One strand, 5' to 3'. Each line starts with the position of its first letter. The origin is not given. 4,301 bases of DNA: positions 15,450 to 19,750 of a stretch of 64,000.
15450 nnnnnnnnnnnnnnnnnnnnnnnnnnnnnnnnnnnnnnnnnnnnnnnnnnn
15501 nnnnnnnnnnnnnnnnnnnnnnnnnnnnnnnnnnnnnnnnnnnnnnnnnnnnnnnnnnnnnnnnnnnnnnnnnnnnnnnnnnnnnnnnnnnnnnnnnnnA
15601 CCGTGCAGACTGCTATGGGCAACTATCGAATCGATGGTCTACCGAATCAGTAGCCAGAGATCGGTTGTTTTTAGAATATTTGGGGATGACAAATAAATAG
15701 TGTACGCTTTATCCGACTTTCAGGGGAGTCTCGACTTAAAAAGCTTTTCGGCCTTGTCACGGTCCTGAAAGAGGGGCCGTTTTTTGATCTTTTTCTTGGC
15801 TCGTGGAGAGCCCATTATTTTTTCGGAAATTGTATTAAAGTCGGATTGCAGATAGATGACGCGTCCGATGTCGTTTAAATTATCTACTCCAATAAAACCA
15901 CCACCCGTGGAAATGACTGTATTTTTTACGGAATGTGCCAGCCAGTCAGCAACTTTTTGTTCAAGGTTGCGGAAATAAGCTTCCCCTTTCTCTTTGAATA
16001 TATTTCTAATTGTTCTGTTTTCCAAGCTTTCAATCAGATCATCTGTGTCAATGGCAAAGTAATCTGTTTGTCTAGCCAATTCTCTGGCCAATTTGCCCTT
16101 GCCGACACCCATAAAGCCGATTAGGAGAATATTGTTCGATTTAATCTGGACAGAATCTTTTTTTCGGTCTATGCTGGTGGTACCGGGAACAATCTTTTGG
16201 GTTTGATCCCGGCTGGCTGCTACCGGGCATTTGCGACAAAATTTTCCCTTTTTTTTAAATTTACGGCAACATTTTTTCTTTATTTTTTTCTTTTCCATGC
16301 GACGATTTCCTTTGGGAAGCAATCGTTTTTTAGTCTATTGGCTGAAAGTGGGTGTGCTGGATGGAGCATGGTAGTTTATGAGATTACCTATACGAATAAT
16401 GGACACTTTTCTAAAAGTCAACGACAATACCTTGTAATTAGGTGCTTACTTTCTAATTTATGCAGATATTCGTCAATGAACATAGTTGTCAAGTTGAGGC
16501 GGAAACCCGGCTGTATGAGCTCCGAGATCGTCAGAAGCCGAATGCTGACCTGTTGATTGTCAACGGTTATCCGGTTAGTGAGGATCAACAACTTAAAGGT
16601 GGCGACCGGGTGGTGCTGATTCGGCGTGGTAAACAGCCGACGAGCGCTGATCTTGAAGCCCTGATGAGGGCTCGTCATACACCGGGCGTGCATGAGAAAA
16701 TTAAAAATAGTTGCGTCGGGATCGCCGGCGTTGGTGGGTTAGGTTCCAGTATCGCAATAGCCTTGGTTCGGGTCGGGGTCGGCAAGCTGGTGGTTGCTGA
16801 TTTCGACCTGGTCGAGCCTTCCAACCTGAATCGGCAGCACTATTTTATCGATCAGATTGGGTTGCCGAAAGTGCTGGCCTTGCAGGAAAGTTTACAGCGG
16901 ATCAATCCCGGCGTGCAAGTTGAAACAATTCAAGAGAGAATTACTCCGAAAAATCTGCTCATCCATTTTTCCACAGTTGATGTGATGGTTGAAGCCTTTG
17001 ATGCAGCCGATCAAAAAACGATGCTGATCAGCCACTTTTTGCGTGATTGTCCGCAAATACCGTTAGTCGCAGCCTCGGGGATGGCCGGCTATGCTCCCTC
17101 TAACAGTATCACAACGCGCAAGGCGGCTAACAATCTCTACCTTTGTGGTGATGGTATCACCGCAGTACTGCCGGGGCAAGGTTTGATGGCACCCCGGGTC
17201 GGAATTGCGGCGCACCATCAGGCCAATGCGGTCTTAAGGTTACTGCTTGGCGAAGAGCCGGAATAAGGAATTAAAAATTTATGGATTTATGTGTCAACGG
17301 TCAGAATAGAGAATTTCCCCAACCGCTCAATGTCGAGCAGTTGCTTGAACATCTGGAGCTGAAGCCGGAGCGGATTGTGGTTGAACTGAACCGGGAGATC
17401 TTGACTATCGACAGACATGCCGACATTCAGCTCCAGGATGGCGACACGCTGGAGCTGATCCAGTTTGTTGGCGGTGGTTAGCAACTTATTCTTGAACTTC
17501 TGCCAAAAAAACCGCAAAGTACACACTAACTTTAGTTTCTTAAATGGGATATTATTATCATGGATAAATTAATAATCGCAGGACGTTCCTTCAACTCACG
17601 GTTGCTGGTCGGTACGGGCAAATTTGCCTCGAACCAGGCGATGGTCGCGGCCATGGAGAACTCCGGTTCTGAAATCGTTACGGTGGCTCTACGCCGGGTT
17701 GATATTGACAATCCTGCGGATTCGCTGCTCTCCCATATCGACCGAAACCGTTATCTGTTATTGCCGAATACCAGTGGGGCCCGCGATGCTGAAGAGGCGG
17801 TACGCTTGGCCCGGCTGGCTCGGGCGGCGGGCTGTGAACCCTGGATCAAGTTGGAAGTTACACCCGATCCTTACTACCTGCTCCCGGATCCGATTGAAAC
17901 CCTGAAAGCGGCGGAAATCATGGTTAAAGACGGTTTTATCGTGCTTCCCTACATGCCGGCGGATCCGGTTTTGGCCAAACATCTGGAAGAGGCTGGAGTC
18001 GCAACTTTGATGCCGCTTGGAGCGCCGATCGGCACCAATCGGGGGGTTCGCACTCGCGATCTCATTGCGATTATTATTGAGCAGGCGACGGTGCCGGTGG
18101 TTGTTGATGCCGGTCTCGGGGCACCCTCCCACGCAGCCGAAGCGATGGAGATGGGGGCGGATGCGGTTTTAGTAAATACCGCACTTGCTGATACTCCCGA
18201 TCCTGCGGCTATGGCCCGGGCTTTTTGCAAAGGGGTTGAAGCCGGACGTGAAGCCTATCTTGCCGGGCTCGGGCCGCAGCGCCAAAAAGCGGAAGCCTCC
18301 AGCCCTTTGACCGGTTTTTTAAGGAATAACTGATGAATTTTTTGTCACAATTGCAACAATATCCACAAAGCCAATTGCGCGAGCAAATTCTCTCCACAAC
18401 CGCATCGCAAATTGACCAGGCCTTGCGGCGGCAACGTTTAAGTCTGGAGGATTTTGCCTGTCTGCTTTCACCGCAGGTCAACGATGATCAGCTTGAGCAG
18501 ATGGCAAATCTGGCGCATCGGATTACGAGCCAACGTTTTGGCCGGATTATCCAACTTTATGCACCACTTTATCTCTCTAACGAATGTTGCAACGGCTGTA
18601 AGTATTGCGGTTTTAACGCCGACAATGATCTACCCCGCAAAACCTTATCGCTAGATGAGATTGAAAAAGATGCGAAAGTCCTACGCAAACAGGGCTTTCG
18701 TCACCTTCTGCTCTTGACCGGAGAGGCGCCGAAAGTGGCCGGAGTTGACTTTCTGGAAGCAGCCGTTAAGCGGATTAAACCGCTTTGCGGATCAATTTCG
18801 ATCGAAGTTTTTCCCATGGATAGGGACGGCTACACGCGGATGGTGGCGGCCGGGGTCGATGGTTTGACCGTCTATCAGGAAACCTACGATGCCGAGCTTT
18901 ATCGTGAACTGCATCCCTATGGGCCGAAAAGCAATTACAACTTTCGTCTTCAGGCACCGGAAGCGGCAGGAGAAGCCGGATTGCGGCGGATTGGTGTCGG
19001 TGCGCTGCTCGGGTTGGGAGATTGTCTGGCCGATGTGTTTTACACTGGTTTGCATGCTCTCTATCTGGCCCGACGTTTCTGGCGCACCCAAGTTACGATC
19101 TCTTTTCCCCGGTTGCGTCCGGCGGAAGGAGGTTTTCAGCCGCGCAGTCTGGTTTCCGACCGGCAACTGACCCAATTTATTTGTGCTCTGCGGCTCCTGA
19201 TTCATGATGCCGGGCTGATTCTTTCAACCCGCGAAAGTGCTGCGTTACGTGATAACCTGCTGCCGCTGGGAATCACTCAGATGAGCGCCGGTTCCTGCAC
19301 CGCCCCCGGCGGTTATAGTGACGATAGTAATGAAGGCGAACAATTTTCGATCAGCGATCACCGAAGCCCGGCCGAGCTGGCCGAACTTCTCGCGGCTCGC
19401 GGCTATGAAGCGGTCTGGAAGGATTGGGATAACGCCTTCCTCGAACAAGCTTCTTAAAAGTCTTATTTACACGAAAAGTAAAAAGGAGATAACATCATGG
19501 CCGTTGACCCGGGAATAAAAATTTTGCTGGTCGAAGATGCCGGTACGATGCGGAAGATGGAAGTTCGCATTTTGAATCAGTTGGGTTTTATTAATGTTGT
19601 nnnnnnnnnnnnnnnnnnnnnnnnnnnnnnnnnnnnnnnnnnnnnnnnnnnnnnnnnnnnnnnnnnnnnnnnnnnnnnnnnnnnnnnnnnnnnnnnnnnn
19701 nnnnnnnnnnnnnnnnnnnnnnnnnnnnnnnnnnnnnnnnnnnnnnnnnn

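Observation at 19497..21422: REC - ThiY/NMT1-like binding-fold - CheW fusion protein directly downstream of thiFSGH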

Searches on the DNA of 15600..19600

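Call 74: search_rna_families(source=window, start=15600, end=19600, threshold=evalue, max_evalue=1)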
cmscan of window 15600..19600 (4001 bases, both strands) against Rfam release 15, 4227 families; matches with E-value up to 1: 0.
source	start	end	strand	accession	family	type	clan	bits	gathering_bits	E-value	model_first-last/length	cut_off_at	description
